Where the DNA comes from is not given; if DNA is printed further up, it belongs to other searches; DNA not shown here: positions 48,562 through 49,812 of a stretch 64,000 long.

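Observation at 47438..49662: RNA repair module: small RNA ligase plus polynucleotide kinase/phosphatase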

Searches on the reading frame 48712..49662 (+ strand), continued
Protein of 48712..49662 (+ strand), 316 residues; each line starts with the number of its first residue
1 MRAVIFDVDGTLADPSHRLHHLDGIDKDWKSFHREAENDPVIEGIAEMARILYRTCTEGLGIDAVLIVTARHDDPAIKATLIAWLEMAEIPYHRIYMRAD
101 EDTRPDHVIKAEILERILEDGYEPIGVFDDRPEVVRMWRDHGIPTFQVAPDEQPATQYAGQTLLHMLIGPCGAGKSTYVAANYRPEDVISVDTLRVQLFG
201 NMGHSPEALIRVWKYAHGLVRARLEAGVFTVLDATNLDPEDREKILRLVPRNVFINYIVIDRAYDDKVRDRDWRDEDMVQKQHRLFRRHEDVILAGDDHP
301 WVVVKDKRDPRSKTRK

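Call 52: find_encoding_contigs(protein=P0270, flank=10000, max_places=10)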
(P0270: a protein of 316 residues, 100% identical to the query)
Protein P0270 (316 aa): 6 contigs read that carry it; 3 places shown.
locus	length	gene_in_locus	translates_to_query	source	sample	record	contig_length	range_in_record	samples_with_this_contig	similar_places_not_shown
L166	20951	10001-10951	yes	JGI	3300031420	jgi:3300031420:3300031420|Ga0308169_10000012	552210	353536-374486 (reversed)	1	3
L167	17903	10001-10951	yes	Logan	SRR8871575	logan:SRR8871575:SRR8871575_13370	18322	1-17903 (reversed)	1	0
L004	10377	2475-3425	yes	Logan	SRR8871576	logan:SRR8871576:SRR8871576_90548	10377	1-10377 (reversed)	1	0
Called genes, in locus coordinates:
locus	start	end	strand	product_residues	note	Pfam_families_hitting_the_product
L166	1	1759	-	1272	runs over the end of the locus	PF19030:TSP1_ADAMTS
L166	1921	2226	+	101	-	-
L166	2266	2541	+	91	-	-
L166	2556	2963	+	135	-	PF20274:cREC_REC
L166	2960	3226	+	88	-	-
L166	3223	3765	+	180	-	-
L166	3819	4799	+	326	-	-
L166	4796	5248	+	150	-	-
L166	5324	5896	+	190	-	PF13238:AAA_18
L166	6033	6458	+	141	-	-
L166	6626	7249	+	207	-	-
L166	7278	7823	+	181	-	-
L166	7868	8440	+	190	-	-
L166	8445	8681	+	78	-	-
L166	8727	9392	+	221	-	PF09414:RNA_ligase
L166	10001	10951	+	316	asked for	PF25109:HAD_PNKP, PF13671:AAA_33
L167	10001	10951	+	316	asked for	PF25109:HAD_PNKP, PF13671:AAA_33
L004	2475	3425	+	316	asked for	PF25109:HAD_PNKP, PF13671:AAA_33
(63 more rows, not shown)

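Call 56: find_related_loci(query=A2, collection=viral_contigs, flank=6000)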
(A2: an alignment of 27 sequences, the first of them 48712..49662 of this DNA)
Query A2 (316 aa) in viral_contigs; peptide patterns used: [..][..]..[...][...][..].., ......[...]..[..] (x = any residue, [..] = any of these).
600 stretches matched a pattern (row limit reached: there are more); 460 encode a relative of the query (tblastn E <= 1e-3); the best 80 are kept; 80 distinct loci.
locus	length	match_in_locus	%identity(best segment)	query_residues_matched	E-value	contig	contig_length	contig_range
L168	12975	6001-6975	48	1-311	2e-89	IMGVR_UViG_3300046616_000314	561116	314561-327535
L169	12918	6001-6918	44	5-316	3e-82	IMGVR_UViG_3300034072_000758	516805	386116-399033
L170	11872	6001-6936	39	2-311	4e-69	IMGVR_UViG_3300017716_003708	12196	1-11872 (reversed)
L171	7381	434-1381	38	2-315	1e-57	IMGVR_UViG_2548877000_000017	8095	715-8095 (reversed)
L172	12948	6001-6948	36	1-306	9e-55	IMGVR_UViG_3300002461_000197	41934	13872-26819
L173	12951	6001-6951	36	1-306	2e-50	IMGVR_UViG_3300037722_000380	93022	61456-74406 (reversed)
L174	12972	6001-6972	38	1-313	5e-50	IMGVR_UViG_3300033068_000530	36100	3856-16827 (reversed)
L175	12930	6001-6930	38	3-309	9e-49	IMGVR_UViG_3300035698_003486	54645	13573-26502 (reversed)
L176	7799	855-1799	35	2-309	1e-46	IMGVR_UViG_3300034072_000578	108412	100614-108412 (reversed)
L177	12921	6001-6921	34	1-309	2e-46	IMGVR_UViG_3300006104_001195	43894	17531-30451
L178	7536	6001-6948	35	2-308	1e-44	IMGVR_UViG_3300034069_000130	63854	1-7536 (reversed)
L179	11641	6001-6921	36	4-313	2e-43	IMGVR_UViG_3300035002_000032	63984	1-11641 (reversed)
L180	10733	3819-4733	37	4-308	5e-43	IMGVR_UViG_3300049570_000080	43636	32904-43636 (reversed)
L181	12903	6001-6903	36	4-308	6e-41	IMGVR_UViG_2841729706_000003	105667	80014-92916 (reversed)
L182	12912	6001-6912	35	4-308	2e-40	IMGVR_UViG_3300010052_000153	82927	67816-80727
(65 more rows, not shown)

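Call 71: predict_structure(alignment_id=A2)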
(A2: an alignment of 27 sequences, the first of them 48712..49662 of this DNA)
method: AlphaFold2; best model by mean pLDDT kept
length: 316 residues; sequences in the alignment: 27
mean_pLDDT: 91.2   pTM: 0.59
mean pLDDT of the five models: 91.2, 91.0, 90.4, 89.2, 89.0
residues with pLDDT >= 90: 224; 70-90: 84; 50-70: 7; < 50: 1
segments of 3 or more residues with pLDDT < 50: none
pLDDT, mean of each block of 10 residues (from residue 1): 95 89 76 89 96 96 96 92 97 95 88 97 97 93 91 75 96 92 96 90 82 92 93 91 90 94 92 89 94 94 95 72
secondary structure, 60 per line:
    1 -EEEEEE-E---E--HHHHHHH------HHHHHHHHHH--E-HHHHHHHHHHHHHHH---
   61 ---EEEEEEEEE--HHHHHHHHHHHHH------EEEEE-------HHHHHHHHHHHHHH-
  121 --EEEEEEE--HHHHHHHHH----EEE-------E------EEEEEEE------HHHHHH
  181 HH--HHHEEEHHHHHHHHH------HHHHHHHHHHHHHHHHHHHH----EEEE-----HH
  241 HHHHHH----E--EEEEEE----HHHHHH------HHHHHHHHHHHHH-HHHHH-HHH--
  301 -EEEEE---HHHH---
elements in order: E2-7 H16-22 H29-38 H43-57 E64-72 H75-87 E94-98 H106-119 E123-129 H132-140 E145-147 E162-168 H175-182 E188-190 H191-199 H206-225 E230-233 H239-246 E254-259 H264-269 H276-288 H290-294 E302-306 H310-313

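Call 73: fold_search(model_id=the predicted structure, library=pdb)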
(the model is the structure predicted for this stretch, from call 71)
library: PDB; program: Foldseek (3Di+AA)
matches with E <= 10: 1128; with E <= 0.001: 54
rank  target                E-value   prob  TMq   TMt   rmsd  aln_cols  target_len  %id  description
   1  5uj0_A                3.2e-09  1.00  0.39  0.83   3.5       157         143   27  Structure of T4Pnkp 3' phosphatase covalently bound to BeF3 (released 2017-02-08)
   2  5uj0_B                6.6e-09  1.00  0.38  0.82   3.2       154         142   28  Structure of T4Pnkp 3' phosphatase covalently bound to BeF3 (released 2017-02-08)
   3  1ltq                  2.5e-08  1.00  0.39  0.41   3.8       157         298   27  CRYSTAL STRUCTURE OF T4 POLYNUCLEOTIDE KINASE (released 2002-10-09)
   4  4xru_D                5.0e-08  1.00  0.37  0.40   3.5       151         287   28  Structure of Pnkp1/Rnl/Hen1 complex (released 2015-04-22)
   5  4gp6_B                6.7e-08  1.00  0.42  0.76   3.1       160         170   22  Polynucleotide kinase (released 2012-11-14)
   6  4mde_A                8.6e-08  1.00  0.41  0.73   4.6       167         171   22  Structure of bacterial polynucleotide kinase product complex bound to GDP and DNA (released 2013-11-06)
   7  4jt2_B                8.6e-08  1.00  0.42  0.74   3.7       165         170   21  Structure of Clostridium thermocellum polynucleotide kinase bound to CTP (released 2013-08-28)
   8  8x7f_A                9.7e-08  1.00  0.27  0.25  14.5       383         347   12  CryoEM structure of the trifunctional NAD biosynthesis/regulator protein NadR in complex with NAD (released 2024-12-04)
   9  4xru_A                1.0e-07  1.00  0.37  0.40   3.5       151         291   28  Structure of Pnkp1/Rnl/Hen1 complex (released 2015-04-22)
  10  4gp6_A                1.1e-07  1.00  0.41  0.73   4.7       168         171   23  Polynucleotide kinase (released 2012-11-14)
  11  4gp7_A                1.2e-07  1.00  0.41  0.73   4.8       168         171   23  Polynucleotide kinase (released 2012-11-14)
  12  4jst_A                2.3e-07  1.00  0.41  0.74   4.6       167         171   22  Structure of Clostridium thermocellum polynucleotide kinase bound to UTP (released 2013-08-28)
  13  1yj5_B                2.9e-07  1.00  0.33  0.28  18.8       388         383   15  Molecular architecture of mammalian polynucleotide kinase, a DNA repair enzyme (released 2005-03-15)
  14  3u7g_A                3.5e-07  1.00  0.33  0.28  18.9       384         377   15  Crystal structure of mPNKP catalytic fragment (D170A) bound to single-stranded DNA (TCCTAp) (released 2011-12-14)
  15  3zvn_A                4.0e-07  1.00  0.33  0.28  18.7       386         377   15  The structural basis for substrate recognition by mammalian polynucleotide kinase 3' phosphatase (released 2011-11-16)
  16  1yj5_A                7.3e-07  1.00  0.33  0.28  18.5       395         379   15  Molecular architecture of mammalian polynucleotide kinase, a DNA repair enzyme (released 2005-03-15)
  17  4xrp_A                1.0e-06  1.00  0.37  0.37   3.5       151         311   28  Structure of the Pnkp1/Rnl/Hen1 RNA repair complex (released 2015-04-22)
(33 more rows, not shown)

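Call 79: search_protein_families(library=padloc, proteins=[window:48712-49662:+], max_evalue=0.01)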
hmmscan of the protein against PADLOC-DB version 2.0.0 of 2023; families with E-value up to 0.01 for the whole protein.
window:48712-49662:+ (316 aa): 0 families

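Call 85: find_related_loci(query=A2, collection=metagenome_contigs, flank=4000)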
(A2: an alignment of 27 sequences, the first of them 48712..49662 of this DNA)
Query A2 (316 aa) in metagenome_contigs; peptide patterns used: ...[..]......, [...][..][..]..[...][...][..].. (x = any residue, [..] = any of these).
600 stretches matched a pattern (row limit reached: there are more); 83 encode a relative of the query (tblastn E <= 1e-3); the best 80 are kept; 80 distinct loci.
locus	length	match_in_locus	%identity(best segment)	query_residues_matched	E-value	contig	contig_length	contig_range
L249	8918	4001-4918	65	1-308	2e-129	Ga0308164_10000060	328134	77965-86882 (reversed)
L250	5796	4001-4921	60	1-308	9e-124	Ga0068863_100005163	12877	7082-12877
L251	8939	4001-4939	54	1-310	2e-97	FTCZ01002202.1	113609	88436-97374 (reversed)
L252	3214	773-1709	53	1-308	8e-86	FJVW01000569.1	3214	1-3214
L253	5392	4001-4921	37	3-308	3e-54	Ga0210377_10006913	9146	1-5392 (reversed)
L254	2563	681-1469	38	1-267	2e-51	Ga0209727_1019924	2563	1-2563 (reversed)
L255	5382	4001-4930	38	3-309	3e-49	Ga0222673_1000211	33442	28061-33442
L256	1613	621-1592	35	3-309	2e-46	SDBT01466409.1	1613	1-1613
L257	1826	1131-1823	32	1-228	4e-32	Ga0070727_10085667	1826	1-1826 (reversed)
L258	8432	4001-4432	39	4-153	5e-25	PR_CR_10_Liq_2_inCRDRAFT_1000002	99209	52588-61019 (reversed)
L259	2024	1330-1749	36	2-149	1e-24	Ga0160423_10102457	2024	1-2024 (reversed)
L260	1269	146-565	36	2-149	2e-23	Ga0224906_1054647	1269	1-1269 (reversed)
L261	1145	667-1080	37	4-150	1e-23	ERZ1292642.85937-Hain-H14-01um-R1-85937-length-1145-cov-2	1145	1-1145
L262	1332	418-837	38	4-148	2e-22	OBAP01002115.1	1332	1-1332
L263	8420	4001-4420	37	4-148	2e-21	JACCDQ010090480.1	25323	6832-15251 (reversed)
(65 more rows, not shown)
